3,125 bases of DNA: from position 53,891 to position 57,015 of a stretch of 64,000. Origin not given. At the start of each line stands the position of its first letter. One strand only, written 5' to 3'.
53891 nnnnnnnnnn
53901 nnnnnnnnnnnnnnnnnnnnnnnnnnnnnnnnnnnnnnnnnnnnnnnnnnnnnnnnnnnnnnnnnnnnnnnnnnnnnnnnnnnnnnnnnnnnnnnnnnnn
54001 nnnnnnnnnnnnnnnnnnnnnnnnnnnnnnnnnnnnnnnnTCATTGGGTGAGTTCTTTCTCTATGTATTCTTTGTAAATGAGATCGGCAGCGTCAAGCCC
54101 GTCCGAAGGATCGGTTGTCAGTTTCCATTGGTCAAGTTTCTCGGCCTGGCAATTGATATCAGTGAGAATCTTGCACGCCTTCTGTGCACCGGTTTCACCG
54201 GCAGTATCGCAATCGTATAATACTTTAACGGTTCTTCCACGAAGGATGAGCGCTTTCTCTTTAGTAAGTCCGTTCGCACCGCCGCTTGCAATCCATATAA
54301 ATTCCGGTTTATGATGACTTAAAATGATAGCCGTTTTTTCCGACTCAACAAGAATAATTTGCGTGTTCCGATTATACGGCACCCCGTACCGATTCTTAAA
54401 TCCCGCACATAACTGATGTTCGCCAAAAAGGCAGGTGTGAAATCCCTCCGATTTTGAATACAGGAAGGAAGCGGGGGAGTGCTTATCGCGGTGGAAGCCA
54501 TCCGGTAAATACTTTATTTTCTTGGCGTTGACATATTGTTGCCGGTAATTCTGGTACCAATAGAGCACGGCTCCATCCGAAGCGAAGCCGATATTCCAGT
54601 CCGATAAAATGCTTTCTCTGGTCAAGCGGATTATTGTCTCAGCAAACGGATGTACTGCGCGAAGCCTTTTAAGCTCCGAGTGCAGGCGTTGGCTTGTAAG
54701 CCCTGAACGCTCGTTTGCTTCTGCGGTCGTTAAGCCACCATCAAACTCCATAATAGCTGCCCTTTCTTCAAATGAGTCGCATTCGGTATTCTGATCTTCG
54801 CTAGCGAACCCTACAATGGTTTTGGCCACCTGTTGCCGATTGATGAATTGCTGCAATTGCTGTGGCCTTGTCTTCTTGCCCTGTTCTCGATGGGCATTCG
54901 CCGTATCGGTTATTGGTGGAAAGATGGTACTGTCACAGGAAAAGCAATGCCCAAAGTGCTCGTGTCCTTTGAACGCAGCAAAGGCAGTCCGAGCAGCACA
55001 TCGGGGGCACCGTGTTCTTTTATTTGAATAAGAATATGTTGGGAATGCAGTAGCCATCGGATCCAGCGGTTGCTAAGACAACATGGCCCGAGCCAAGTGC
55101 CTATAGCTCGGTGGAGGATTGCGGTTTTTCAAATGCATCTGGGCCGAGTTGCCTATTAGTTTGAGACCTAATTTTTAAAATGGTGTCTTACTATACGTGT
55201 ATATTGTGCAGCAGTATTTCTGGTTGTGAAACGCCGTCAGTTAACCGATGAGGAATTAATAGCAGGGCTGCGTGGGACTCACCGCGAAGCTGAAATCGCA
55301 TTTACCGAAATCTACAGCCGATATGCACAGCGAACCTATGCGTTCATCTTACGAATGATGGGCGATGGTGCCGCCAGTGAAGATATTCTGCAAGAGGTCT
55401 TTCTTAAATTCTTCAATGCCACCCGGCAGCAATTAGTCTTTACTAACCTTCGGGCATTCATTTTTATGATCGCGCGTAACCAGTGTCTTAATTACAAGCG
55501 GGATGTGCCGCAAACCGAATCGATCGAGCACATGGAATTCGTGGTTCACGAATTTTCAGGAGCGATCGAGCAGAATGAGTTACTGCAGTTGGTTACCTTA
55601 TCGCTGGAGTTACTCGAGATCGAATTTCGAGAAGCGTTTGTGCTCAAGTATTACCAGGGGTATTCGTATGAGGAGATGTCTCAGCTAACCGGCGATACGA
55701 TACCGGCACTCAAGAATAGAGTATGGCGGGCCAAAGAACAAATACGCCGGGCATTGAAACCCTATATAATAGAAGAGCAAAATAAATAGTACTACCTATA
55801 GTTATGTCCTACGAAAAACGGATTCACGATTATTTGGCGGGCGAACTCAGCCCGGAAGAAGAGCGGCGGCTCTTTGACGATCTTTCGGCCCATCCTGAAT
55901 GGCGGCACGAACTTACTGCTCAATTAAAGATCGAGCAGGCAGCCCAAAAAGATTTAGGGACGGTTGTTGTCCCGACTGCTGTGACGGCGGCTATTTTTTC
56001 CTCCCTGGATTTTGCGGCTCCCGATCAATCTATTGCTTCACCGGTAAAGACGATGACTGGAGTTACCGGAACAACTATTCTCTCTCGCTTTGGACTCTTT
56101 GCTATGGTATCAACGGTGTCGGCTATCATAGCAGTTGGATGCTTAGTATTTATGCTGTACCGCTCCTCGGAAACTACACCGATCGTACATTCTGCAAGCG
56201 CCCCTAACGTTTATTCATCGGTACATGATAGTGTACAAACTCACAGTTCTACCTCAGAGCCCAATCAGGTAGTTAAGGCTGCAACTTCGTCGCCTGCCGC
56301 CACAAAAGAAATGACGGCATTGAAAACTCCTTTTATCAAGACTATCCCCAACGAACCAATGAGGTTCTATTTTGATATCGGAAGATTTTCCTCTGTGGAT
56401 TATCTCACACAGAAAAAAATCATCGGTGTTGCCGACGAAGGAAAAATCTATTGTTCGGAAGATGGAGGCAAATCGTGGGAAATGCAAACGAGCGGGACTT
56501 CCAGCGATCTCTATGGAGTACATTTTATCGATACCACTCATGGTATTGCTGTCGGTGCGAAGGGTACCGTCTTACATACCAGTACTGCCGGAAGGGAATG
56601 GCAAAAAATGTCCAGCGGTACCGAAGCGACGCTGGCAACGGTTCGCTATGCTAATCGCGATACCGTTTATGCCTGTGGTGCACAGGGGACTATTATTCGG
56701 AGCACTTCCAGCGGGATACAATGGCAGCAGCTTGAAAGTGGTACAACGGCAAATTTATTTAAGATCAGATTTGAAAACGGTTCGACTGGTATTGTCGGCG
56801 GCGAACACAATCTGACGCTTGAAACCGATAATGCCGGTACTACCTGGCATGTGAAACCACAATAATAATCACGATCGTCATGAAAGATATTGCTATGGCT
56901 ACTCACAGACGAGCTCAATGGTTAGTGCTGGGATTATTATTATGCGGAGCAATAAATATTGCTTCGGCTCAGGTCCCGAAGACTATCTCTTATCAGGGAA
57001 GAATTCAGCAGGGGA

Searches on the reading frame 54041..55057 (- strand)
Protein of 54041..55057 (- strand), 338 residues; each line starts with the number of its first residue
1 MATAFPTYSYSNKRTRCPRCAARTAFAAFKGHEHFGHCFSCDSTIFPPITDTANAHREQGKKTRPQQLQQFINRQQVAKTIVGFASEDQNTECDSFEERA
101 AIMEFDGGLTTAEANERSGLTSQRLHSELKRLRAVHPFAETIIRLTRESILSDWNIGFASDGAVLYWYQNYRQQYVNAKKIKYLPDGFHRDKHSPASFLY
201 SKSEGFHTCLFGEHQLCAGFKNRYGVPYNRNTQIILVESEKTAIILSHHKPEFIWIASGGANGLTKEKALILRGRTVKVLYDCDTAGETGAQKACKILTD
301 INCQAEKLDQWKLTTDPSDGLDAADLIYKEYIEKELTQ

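Call 9: search_protein_families(library=pfam, proteins=[window:54041-55057:-])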
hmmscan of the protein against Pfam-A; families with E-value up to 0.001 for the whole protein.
window:54041-55057:- (338 aa): 1 family
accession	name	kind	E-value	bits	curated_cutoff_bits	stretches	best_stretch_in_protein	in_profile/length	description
PF19898.4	DUF6371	-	3.1e-23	82.7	27.7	1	148-280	17-147/150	Domain of unknown function (DUF6371)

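Call 73: search_protein_families(library=phrogs, proteins=[window:54041-55057:-])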
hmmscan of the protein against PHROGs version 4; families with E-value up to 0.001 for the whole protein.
window:54041-55057:- (338 aa): 1 family
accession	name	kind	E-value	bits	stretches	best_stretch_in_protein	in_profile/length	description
phrog_239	-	DNA, RNA and nucleotide metabolism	0.00046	20.2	0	9-322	37-297/801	DNA primase/helicase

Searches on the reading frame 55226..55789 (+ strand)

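Call 9: search_protein_families(library=pfam, proteins=[window:55226-55789:+])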
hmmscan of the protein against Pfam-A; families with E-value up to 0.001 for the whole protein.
window:55226-55789:+ (187 aa): 2 families
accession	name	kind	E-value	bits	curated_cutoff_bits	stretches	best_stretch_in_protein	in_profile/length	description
PF04542.20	Sigma70_r2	-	4.6e-12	46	24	1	29-93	1-67/71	Sigma-70 region 2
PF08281.18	Sigma70_r4_2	-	2.4e-07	30.8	25.7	1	125-172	6-53/54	Sigma-70, region 4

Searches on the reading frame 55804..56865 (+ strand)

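Call 9: search_protein_families(library=pfam, proteins=[window:55804-56865:+])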
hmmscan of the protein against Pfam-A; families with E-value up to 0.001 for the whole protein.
window:55804-56865:+ (353 aa): 3 families
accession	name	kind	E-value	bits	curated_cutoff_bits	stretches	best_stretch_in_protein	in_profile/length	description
PF14870.12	PSII_BNR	-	1e-14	54.9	27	2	262-349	5-95/303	Photosynthesis system II assembly factor YCF48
PF15902.12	Sortilin-Vps10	-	8.1e-06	25.3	33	0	255-324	2-76/446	Sortilin, neurotensin receptor 3,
PF02012.26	BNR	-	0.00075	19.6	27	0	216-226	1-11/12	BNR/Asp-box repeat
